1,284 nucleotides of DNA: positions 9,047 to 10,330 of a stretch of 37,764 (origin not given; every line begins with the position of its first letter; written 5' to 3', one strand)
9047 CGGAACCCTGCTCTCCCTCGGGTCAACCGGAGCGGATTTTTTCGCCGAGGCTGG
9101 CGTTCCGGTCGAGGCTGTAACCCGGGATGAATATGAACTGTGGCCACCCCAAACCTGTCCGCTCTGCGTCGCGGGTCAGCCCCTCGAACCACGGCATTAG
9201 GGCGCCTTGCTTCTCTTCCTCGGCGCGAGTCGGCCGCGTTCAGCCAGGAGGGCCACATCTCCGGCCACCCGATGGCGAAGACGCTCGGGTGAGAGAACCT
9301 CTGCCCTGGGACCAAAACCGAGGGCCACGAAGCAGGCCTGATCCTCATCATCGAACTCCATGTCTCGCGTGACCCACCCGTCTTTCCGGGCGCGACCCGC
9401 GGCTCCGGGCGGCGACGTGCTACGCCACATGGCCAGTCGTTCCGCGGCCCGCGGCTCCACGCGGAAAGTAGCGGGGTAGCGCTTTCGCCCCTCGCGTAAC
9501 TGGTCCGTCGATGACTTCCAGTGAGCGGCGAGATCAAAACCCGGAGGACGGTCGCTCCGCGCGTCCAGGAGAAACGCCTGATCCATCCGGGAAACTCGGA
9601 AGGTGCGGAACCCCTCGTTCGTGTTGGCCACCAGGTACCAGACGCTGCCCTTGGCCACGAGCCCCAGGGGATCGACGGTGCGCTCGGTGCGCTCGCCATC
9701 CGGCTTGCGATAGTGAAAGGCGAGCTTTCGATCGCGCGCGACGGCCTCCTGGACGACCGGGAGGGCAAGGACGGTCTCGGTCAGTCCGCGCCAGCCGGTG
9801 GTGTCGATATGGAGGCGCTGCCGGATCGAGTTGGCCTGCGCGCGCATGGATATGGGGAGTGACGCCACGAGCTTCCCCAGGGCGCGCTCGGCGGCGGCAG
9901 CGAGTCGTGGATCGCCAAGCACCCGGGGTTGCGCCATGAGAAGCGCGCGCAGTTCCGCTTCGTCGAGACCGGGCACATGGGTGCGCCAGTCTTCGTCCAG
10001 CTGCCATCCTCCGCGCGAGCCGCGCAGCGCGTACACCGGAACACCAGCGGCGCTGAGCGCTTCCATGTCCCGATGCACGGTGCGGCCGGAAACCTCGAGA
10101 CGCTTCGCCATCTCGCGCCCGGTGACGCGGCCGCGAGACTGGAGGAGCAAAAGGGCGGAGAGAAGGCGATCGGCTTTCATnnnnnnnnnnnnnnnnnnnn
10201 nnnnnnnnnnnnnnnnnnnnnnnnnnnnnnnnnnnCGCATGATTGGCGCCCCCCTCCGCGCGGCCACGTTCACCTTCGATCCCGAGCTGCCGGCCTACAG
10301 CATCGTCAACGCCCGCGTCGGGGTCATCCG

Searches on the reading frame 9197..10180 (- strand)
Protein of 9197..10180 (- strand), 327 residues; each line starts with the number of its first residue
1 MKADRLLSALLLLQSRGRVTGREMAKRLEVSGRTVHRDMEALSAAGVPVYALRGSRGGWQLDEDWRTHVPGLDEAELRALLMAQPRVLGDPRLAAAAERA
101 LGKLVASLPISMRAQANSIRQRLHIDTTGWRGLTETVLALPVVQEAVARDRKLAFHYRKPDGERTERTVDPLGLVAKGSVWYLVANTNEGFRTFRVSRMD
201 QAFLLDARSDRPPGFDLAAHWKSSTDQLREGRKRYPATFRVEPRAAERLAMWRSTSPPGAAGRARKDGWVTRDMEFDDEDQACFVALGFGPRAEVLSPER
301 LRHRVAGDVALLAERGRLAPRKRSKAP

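Call 6: search_protein_families(library=pfam, proteins=[window:9197-10180:-])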
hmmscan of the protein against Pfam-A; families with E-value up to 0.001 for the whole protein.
window:9197-10180:- (327 aa): 6 families
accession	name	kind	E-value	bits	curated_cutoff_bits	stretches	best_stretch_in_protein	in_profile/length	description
PF13280.12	WYL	-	6.4e-22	77.8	21.8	1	140-202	3-68/70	WYL domain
PF08279.18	HTH_11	-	3e-15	56.3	25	1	5-59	1-54/55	HTH domain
PF25583.1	WCX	-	4.6e-12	46.5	23.9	1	234-309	2-72/76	WCX domain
PF02082.26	Rrf2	-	4.8e-05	24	30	1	7-65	12-69/132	Iron-dependent Transcriptional regulator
PF19187.6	HTH_PafC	-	6.8e-05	23.1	32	1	5-51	5-51/115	PafC helix-turn-helix domain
PF08220.18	HTH_DeoR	-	0.00049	20.2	21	1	12-47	8-43/57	DeoR-like helix-turn-helix domain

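Call 11: find_homologous_proteins(query=window:9197-10180:-, max_evalue=1e-20)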
Query window:9197-10180:- (327 aa): 6960 proteins with E <= 1e-20 among 8000 candidates; the best 120 are listed.
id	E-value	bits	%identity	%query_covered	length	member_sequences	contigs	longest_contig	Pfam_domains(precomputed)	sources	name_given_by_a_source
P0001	6.1e-176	602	92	92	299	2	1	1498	PF08279.19,PF13280.13,PF25583.2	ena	-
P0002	1.2e-170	585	84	98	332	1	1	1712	PF08279.19,PF02082.27,PF13280.13,PF25583.2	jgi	jgi:predicted DNA-binding transcriptional regulator YafY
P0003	3.0e-169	580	83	99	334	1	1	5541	PF08279.19,PF13280.13,PF25583.2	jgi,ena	-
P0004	1.7e-167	575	85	95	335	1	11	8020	PF08279.19,PF13280.13,PF25583.2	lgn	-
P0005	2.0e-165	568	85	95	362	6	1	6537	PF08279.19,PF13280.13,PF25583.2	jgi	jgi:predicted DNA-binding transcriptional regulator YafY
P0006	5.0e-165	567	84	95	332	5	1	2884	PF08279.19,PF13280.13,PF25583.2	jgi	-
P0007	1.0e-164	566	84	94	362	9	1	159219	PF08279.19,PF02082.27,PF13280.13,PF25583.2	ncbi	-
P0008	4.6e-163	560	84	94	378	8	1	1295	PF08279.19,PF13280.13,PF25583.2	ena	-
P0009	7.3e-163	559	82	96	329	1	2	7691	PF08279.19,PF13280.13,PF25583.2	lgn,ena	-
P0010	3.0e-162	557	83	94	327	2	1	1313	PF08279.19,PF13280.13,PF25583.2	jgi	jgi:predicted DNA-binding transcriptional regulator YafY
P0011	3.1e-162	557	80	98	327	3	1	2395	PF08279.19,PF13280.13,PF25583.2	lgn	-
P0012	1.3e-161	555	82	94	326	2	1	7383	PF08279.19,PF13280.13,PF25583.2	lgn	-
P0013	2.8e-160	551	81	96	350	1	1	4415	PF08279.19,PF13280.13,PF25583.2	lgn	-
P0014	4.6e-160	550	82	94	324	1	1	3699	PF08279.19,PF13280.13,PF25583.2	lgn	-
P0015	5.3e-160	550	79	100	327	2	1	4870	PF08279.19,PF13280.13,PF25583.2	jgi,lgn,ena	-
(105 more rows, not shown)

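Call 14: find_encoding_contigs(protein=window:9197-10180:-, flank=10000, max_places=6)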
Protein window:9197-10180:- (327 aa): 1 contig read that carries it; 1 place shown.
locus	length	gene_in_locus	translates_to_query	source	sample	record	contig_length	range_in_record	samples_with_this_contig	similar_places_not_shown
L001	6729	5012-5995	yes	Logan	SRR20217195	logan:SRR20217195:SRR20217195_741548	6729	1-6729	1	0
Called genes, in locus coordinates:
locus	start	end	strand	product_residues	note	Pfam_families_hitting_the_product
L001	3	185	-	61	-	?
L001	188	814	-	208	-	PF00440:TetR_N, PF13305:TetR_C_33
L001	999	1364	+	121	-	PF03551:PadR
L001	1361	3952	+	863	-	PF12704:MacB_PCD, PF02687:FtsX, PF12704:MacB_PCD, PF02687:FtsX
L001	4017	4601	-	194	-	-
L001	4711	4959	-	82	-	-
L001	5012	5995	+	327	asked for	PF08279:HTH_11, PF13280:WYL, PF25583:WCX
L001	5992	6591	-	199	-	PF00156:Pribosyltran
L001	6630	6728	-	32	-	?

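Call 15: search_solved_structures(query=window:9197-10180:-, max_evalue=0.001, show_alignments=2)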
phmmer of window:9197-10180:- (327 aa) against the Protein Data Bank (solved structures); distinct sequences matched with E-value up to 0.001: 4.
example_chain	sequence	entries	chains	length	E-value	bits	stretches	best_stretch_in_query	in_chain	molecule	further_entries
6sj9_A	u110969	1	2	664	6.9e-14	55.1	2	73-201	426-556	Proteasome accessory factor B/C (PafBC)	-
7p5x_AX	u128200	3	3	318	3.8e-11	46.1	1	5-311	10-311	PafC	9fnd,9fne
7p5x_AY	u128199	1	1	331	1.2e-06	31.3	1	19-215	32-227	Transcriptional regulator-like protein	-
9fnd_X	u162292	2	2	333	1.2e-06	31.3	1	19-215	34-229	Transcriptional regulator-like protein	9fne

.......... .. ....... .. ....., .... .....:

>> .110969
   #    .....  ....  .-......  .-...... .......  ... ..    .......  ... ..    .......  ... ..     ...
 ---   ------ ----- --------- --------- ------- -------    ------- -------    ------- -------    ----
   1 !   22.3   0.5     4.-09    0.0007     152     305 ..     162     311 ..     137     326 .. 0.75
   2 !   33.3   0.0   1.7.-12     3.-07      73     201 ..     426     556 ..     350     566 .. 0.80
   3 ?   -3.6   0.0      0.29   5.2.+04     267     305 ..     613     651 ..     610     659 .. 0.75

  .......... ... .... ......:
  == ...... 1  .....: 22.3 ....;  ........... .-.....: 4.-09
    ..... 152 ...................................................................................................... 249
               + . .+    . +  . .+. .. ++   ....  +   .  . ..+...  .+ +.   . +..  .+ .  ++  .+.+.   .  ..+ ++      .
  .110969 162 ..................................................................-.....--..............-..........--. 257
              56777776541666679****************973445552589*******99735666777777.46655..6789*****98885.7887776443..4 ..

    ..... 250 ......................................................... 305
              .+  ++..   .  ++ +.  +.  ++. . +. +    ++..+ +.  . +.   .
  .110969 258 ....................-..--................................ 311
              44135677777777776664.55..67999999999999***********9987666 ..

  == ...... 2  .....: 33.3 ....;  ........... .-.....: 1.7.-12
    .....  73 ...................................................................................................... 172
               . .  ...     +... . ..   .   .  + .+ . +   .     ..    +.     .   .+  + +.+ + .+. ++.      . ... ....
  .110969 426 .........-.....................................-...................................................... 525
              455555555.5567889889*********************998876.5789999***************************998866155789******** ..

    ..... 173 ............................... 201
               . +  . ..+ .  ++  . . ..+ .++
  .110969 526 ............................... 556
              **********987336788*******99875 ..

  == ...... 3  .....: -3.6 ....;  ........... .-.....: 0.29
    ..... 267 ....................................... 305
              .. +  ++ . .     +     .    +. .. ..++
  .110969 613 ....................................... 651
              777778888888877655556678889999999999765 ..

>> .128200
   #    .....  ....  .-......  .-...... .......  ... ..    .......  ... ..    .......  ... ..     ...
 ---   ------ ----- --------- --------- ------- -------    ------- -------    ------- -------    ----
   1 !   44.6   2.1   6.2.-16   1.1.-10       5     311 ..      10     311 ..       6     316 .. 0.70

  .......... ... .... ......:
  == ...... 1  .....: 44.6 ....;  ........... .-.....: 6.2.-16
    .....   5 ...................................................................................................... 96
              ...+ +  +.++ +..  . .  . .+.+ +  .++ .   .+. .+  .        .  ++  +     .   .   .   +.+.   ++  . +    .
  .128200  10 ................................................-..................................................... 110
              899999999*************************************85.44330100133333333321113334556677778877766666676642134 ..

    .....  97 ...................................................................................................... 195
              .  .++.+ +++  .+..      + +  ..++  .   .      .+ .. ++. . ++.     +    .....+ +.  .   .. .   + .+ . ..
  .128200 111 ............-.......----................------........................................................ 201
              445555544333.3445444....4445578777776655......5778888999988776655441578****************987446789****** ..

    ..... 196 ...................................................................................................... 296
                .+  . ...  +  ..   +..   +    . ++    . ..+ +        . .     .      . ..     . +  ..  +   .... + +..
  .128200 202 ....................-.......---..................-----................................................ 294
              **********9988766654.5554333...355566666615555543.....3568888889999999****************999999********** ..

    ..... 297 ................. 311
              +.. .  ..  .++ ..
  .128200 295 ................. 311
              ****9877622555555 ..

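Call 17: find_related_loci(query=A1, collection=genome_contigs, flank=10000)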
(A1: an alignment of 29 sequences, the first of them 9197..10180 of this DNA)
Query A1 (327 aa) in genome_contigs; peptide patterns used: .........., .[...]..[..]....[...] (x = any residue, [..] = any of these).
600 stretches matched a pattern (row limit reached: there are more); 563 encode a relative of the query (tblastn E <= 1e-3); the best 80 are kept; 80 distinct loci.
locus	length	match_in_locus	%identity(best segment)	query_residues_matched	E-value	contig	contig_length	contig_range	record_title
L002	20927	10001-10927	84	1-309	3e-157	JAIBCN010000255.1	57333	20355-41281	MAG: Vicinamibacteria bacterium isolate SSF20 NODE_9796_length_57333_cov_18.173810, whole genome shotgun sequence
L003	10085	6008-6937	84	1-310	2e-156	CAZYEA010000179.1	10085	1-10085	MAG TPA_asm: uncultured Acidobacteriota bacterium isolate SRP342105_co1_264 genome assembly, contig: NODE_9207_length_10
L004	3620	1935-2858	81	1-309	2e-157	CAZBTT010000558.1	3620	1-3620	MAG TPA_asm: uncultured Acidobacteriota bacterium isolate SRP302447_co4_91 genome assembly, contig: NODE_74253_length_36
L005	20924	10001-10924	81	1-309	2e-151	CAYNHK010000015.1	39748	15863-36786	MAG TPA_asm: uncultured Acidobacteriota bacterium isolate SRP173033_co1_170 genome assembly, contig: NODE_1370_length_39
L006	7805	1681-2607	80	1-310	3e-151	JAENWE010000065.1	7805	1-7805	MAG: Vicinamibacteria bacterium isolate 3_4_m_bin2 c_000000311793, whole genome shotgun sequence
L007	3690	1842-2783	77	1-315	1e-148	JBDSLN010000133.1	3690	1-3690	MAG: Vicinamibacteria bacterium isolate cluster1_bin.370 k127_10826550, whole genome shotgun sequence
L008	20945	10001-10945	64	1-315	1e-129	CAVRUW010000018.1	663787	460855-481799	MAG: uncultured Acidobacteriota bacterium isolate MFD02840.bin.1.220 genome assembly, contig: contig_61141, whole genome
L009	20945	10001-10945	66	1-315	5e-128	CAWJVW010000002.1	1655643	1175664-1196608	MAG: uncultured Acidobacteriota bacterium isolate MFD09206.bin.1.2 genome assembly, contig: contig_1514, whole genome sh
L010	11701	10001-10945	68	1-317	6e-127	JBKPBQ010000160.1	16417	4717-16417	MAG: Acidobacteriota bacterium isolate GB_EKS_MAG_00074 GB_EKS_000000473480, whole genome shotgun sequence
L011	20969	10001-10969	66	1-327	2e-125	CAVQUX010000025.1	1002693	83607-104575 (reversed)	MAG: uncultured Acidobacteriota bacterium isolate MFD10007.bin.1.37 genome assembly, contig: contig_6997, whole genome s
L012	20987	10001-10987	64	1-327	1e-125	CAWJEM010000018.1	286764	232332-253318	MAG: uncultured Acidobacteriota bacterium isolate MFD04850.bin.1.250 genome assembly, contig: contig_6246, whole genome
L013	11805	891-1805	67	1-305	1e-124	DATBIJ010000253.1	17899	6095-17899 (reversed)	MAG TPA_asm: Thermoanaerobaculia bacterium isolate SMAG_U3891 k141_259175, whole genome shotgun sequence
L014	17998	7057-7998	63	1-315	9e-124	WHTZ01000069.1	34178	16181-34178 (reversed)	MAG: Luteitalea sp. isolate Dino_bin50 NODE_69_length_34178_cov_46.499927, whole genome shotgun sequence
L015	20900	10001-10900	69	1-303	3e-123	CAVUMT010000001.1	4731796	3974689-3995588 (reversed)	MAG: uncultured Acidobacteriota bacterium isolate MFD06229.bin.3.208 genome assembly, contig: contig_1512, whole genome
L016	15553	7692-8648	64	1-317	6e-123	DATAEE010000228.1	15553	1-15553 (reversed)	MAG TPA_asm: Vicinamibacterales bacterium isolate SMAG_U6769 k141_5766988, whole genome shotgun sequence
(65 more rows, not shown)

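Call 36: search_solved_structures(query=A1, max_evalue=0.01, show_alignments=0)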
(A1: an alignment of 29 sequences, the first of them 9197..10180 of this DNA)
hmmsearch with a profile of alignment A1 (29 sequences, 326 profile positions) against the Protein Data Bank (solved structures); distinct sequences matched with E-value up to 0.01: 9.
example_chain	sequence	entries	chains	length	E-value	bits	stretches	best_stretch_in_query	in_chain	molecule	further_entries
6sj9_A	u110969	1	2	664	4e-19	72.1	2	84-201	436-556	Proteasome accessory factor B/C (PafBC)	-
7p5x_AX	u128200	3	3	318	8.3e-18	67.8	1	131-315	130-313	PafC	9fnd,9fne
9cu3_B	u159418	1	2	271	1.3e-15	60.5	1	76-312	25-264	WYL domain-containing protein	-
9pfq_Q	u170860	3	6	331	1.7e-15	60.1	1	2-312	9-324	WYL domain-containing protein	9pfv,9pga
8tp8_A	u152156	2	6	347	1.8e-15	60.1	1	2-312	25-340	DeoR-family transcriptional regulator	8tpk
7tzv_A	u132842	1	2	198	1.8e-14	56.8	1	135-312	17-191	WYL domain-containing protein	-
7u02_B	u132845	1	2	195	1.9e-14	56.7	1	135-312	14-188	WYL domain-containing protein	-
7p5x_AY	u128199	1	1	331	4e-08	35.9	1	29-310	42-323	Transcriptional regulator-like protein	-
9fnd_X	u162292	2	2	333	4.1e-08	35.9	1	29-310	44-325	Transcriptional regulator-like protein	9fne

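Call 37: search_solved_structures(query=A1, max_evalue=1e-14, show_alignments=5)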
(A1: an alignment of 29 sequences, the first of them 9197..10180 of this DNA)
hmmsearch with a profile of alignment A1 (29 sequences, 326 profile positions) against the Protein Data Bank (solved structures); distinct sequences matched with E-value up to 1e-14: 5.
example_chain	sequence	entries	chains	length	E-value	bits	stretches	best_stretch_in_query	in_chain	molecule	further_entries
6sj9_A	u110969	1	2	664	4e-19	72.1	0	84-201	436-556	Proteasome accessory factor B/C (PafBC)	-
7p5x_AX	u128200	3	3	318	8.3e-18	67.8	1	131-315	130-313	PafC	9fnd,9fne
9cu3_B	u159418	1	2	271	1.3e-15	60.5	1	76-312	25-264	WYL domain-containing protein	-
9pfq_Q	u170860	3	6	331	1.7e-15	60.1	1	2-312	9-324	WYL domain-containing protein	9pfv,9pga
8tp8_A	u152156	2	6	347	1.8e-15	60.1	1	2-312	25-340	DeoR-family transcriptional regulator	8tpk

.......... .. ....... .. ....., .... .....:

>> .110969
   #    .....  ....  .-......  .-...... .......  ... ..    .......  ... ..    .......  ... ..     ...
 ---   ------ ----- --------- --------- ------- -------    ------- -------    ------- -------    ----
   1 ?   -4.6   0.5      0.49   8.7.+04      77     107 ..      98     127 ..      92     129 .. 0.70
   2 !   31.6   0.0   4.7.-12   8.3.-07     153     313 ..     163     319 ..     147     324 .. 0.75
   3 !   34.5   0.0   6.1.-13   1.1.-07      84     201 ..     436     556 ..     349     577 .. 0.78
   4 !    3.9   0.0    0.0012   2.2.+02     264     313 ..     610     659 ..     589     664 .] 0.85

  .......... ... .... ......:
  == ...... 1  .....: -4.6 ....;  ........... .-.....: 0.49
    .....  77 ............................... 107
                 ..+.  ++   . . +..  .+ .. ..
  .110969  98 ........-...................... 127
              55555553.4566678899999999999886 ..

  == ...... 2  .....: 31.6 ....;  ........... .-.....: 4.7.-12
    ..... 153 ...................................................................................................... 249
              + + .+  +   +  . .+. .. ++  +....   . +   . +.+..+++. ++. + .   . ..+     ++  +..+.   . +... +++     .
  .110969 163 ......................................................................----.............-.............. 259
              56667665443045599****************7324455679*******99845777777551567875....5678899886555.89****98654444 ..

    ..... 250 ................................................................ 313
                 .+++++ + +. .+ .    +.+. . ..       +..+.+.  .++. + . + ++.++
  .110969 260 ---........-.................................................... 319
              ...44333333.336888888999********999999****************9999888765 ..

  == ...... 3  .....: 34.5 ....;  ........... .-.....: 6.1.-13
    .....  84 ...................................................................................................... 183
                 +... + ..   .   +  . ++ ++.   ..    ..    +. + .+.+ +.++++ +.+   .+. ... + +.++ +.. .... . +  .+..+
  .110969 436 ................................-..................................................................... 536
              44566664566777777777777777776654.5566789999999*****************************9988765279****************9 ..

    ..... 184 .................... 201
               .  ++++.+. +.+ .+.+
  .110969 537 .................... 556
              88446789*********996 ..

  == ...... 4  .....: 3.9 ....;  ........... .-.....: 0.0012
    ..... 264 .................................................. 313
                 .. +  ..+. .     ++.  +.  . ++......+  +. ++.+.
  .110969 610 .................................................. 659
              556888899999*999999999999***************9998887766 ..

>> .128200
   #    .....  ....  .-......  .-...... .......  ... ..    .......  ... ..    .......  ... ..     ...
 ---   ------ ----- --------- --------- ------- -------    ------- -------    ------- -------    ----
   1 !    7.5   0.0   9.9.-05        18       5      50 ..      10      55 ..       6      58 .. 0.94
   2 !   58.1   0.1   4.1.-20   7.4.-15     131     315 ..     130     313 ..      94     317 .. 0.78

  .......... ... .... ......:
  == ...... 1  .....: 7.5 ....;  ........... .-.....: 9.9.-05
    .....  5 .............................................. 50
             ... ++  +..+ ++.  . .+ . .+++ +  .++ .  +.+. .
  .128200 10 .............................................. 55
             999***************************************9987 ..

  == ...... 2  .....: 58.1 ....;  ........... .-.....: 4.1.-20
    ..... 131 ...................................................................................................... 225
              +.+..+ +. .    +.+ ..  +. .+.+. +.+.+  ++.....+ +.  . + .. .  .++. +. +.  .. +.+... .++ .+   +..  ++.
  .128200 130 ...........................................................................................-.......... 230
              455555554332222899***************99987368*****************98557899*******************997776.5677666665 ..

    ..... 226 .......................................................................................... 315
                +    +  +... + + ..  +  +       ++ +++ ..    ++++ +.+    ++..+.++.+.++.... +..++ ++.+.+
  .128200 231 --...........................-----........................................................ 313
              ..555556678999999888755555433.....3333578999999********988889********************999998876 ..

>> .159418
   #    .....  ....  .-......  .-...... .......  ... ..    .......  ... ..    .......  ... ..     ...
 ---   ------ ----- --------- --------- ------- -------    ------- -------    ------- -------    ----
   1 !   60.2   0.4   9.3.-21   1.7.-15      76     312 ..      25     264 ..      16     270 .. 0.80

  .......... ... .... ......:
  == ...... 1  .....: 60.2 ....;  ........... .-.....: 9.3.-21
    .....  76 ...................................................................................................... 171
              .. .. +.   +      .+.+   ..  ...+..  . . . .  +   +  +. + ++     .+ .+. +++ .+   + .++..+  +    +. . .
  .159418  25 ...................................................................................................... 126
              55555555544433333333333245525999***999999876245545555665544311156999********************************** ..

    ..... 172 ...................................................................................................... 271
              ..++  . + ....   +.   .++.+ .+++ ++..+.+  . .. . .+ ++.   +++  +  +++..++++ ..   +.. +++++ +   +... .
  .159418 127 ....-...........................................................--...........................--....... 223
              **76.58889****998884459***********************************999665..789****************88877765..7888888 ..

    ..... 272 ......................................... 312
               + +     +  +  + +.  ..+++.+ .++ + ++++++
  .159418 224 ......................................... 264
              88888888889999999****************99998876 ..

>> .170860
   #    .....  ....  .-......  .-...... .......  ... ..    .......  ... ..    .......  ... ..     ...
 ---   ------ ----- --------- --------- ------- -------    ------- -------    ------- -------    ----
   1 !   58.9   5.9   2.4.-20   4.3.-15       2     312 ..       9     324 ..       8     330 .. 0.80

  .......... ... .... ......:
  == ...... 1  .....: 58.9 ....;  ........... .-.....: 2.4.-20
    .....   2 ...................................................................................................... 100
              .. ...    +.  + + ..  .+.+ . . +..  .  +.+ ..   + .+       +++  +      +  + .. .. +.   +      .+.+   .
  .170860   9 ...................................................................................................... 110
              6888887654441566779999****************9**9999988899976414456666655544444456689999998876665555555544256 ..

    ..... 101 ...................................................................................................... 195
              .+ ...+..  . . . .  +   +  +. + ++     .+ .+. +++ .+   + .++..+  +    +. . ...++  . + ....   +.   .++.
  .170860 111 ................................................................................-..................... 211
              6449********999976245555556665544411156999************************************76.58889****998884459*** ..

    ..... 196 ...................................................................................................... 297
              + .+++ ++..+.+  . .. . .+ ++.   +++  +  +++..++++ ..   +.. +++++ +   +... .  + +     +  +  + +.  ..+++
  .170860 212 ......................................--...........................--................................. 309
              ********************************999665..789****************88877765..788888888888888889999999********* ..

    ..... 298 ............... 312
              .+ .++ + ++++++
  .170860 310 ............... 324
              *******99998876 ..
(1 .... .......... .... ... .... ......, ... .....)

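Call 48: search_protein_families(library=padloc, proteins=[window:9197-10180:-], max_evalue=0.01)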
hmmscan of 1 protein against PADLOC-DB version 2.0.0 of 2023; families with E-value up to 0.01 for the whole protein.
window:9197-10180:- (327 aa): 3 families
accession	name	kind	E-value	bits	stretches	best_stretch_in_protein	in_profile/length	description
PDLC01457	WYL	-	4e-46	155.5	1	1-300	1-228/229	"CAS-I,CAS-II,CAS-III,CAS-IV,CAS-V,CAS-VI; associated_signaling"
PDLC01652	WYL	-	5.2e-34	115.9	1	139-308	19-157/162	"CAS-I,CAS-II,CAS-III,CAS-IV,CAS-V,CAS-VI; associated_signaling"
PDLC01766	Cas3c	-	1e-11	41.8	1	2-312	6-312/1009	-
